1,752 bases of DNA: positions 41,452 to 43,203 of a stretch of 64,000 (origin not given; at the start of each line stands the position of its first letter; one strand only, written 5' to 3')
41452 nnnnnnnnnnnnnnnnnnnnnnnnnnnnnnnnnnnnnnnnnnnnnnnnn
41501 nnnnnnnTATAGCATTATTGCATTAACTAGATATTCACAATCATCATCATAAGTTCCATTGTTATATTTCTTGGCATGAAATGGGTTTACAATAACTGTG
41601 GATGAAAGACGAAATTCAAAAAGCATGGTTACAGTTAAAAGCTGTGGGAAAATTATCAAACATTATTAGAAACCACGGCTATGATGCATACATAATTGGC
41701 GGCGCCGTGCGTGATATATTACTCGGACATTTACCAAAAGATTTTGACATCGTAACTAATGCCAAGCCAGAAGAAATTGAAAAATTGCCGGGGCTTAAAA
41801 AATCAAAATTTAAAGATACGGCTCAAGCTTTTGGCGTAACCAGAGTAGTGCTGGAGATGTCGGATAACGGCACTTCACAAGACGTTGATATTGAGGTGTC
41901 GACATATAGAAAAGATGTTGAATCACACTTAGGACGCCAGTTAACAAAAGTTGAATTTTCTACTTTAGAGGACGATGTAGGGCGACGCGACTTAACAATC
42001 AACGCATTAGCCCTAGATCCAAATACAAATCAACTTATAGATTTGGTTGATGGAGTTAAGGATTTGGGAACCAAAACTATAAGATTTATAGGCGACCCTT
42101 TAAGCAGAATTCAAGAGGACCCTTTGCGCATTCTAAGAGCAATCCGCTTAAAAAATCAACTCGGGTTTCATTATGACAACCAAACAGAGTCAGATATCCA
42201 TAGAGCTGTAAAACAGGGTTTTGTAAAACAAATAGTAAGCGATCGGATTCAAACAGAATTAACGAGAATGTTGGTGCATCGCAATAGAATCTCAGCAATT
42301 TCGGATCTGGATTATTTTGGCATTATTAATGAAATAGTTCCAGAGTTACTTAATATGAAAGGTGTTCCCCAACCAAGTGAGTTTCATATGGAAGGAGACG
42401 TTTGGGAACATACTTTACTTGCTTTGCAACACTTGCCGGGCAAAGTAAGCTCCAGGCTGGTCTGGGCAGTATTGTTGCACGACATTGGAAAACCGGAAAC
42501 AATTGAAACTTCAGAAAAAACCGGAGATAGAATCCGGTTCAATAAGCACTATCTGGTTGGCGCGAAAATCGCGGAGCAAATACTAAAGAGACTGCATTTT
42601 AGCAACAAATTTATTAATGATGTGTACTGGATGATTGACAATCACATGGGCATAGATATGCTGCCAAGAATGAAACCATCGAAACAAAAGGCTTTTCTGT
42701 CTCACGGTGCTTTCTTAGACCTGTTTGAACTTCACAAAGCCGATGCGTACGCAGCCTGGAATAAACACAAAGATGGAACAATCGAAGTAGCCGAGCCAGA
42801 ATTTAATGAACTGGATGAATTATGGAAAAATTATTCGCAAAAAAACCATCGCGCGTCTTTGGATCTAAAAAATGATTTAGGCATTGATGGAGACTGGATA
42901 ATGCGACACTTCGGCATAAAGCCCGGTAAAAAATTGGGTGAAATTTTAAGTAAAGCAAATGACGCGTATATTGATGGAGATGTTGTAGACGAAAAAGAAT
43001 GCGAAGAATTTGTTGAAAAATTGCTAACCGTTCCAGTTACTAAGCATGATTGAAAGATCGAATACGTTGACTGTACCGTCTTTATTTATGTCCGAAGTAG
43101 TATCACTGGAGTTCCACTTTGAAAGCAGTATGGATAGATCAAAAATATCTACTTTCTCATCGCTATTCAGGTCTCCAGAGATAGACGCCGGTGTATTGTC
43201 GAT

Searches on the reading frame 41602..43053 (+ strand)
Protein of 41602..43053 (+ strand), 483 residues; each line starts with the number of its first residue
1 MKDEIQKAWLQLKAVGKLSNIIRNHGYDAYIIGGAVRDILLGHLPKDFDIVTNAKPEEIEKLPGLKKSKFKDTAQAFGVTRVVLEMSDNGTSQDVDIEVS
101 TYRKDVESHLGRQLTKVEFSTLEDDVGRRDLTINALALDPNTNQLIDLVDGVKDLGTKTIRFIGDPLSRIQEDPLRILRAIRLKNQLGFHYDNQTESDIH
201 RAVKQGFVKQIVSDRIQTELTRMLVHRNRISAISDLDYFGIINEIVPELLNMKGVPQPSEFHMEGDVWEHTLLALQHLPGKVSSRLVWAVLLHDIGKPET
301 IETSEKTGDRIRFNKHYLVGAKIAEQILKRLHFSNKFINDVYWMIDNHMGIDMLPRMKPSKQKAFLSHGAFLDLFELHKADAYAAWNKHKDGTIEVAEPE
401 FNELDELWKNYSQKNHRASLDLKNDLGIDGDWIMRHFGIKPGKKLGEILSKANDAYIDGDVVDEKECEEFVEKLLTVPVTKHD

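Call 45: search_protein_families(library=pfam, proteins=[window:41602-43053:+], max_evalue=0.001)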
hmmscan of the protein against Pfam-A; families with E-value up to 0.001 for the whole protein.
window:41602-43053:+ (483 aa): 4 families
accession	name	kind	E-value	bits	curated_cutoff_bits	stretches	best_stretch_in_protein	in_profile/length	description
PF01743.26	PolyA_pol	-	1.3e-30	106.7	23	1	29-161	1-126/126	Poly A polymerase head domain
PF13735.12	tRNA_NucTran2_2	-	8.8e-09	35.9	27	1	413-467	90-144/149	tRNA nucleotidyltransferase domain 2 putative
PF01966.28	HD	-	2.4e-08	34.7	22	1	282-354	23-91/116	HD domain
PF12627.12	PolyA_pol_RNAbd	-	1.3e-05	25.3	22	1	188-249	1-60/64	Probable RNA and SrmB- binding site of polymerase A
